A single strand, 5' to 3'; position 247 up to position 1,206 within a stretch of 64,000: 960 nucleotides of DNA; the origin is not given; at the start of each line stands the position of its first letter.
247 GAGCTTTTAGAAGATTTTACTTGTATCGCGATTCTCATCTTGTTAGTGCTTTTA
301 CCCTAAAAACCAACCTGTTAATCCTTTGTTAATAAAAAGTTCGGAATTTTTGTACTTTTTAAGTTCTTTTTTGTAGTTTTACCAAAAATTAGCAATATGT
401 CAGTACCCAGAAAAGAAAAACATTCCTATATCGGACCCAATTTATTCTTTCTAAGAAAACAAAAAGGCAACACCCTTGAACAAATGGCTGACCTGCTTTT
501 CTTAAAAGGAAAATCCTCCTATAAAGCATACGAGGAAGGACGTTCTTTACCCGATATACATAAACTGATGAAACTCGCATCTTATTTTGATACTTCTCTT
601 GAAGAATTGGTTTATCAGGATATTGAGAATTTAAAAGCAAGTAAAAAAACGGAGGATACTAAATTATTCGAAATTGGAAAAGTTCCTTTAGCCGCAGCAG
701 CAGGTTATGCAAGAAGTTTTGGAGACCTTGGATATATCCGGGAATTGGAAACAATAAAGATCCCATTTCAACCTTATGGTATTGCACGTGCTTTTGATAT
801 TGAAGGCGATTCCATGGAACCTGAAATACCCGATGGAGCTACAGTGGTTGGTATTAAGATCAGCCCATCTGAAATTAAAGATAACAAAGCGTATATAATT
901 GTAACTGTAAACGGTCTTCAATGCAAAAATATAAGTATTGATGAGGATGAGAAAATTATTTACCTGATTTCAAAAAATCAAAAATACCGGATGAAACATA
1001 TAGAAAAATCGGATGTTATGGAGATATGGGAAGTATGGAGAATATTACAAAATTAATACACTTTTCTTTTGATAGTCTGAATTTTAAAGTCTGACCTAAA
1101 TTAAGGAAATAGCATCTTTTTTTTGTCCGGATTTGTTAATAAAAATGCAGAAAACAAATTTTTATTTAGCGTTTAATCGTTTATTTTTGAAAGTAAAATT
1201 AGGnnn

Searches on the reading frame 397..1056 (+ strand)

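Call 58: search_protein_families(library=pfam, proteins=[window:397-1056:+], max_evalue=0.001)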
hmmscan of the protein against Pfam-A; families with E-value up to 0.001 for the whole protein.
window:397-1056:+ (219 aa): 3 families
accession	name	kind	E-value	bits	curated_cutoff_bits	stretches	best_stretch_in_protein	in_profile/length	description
PF00717.28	Peptidase_S24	-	1.1e-10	41.7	23.3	1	130-210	35-111/116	Peptidase S24-like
PF01381.28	HTH_3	-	4.9e-09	36.5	23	1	19-71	4-55/55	Helix-turn-helix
PF12844.13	HTH_19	-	1.6e-08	34.7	30.2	1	16-71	4-58/64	Helix-turn-helix domain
